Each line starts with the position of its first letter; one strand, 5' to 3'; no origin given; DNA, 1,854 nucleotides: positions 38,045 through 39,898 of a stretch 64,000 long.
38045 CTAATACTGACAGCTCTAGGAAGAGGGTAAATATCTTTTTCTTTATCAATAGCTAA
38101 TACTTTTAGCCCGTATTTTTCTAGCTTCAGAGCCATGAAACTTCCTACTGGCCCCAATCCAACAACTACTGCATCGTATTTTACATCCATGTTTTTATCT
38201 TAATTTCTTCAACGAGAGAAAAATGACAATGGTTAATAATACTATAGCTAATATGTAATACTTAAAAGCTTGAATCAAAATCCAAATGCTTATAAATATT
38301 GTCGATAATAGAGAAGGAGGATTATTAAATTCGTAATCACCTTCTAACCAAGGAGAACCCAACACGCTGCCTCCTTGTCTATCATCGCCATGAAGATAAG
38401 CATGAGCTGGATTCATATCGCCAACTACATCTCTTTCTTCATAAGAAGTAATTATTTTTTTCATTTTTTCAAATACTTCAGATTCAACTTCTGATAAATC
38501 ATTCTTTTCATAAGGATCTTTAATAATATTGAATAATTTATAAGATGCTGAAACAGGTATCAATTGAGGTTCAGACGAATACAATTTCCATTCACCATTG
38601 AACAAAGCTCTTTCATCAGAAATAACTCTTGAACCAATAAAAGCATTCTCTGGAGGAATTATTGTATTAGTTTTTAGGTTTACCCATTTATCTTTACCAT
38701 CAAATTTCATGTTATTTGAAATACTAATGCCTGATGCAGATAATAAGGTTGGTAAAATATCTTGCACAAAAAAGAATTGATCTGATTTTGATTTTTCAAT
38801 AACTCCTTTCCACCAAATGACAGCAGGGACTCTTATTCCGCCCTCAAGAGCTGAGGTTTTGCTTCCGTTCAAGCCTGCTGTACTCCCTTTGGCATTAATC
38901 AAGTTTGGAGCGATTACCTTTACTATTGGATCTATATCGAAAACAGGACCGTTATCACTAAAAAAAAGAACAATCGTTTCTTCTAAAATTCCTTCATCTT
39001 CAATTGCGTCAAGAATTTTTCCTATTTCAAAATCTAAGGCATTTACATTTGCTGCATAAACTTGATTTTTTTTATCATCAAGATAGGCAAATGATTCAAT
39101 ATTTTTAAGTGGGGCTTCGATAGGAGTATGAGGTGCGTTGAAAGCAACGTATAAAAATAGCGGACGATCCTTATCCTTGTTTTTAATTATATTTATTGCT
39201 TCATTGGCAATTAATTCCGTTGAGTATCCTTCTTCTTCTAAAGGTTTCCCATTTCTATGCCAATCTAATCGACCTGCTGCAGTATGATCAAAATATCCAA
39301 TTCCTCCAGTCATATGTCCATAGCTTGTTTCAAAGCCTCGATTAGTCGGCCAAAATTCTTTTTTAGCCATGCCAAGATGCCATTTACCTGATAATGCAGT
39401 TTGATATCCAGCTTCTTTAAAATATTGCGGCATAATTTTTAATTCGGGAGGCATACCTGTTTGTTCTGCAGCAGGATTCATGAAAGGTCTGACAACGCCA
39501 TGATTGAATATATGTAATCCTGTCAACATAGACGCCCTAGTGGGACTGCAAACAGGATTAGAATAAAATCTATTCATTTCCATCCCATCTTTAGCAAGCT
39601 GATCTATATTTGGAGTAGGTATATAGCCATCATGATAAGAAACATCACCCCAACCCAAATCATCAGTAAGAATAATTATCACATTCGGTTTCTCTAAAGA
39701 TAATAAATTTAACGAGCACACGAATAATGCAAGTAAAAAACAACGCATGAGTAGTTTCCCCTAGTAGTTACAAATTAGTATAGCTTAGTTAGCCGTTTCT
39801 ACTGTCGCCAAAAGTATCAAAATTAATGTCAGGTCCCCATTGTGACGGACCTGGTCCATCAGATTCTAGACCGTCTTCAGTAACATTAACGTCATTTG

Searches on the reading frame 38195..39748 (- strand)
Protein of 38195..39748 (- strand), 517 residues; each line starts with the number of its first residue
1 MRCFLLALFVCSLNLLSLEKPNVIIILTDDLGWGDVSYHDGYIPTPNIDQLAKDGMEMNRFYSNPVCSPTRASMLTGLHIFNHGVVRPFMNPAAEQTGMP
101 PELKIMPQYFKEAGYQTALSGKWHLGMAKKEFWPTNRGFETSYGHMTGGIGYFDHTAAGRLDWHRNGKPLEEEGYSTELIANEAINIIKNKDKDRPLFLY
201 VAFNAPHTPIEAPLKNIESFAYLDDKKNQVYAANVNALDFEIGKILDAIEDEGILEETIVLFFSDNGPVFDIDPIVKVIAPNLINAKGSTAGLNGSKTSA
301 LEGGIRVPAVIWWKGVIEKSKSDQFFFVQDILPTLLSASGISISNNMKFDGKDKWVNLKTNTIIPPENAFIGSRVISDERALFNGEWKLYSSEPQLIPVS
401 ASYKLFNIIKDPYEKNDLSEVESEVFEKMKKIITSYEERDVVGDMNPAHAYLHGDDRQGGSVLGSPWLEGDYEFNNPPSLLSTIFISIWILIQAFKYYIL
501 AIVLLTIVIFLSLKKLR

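Call 4: search_protein_families(library=pfam, proteins=[window:38195-39748:-])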
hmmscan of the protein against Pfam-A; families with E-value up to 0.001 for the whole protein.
window:38195-39748:- (517 aa): 3 families
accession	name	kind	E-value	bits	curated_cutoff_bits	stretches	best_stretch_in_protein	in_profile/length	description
PF00884.28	Sulfatase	-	2.7e-57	194.8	25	1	21-341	1-301/301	Sulfatase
PF01663.27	Phosphodiest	-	1.2e-08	35.4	23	1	23-267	1-220/342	Type I phosphodiesterase / nucleotide pyrophosphatase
PF02995.22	DUF229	-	0.00046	19.5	25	0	231-267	306-342/496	Protein of unknown function (DUF229)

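Call 41: search_protein_families(library=ncbifam, proteins=[window:38195-39748:-], max_evalue=0.00001)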
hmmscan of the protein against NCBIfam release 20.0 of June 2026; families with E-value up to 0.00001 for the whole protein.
window:38195-39748:- (517 aa): 4 families
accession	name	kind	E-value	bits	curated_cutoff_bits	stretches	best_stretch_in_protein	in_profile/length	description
NF010322.0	PRK13759.1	equivalog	2.8e-43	148.1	481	3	19-125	5-107/486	arylsulfatase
NF052527.1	Mn_arylsulf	exception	1.8e-26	93.1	850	2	20-130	1-108/479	manganese-dependent arylsulfatase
TIGR03417.1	chol_sulfatase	equivalog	1.1e-24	87.2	433.45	1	20-128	2-106/500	choline-sulfatase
NF045661.1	HdlasePehA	equivalog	2.9e-15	55.9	900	1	20-99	2-83/506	phosphoric/sulfuric ester hydrolase PehA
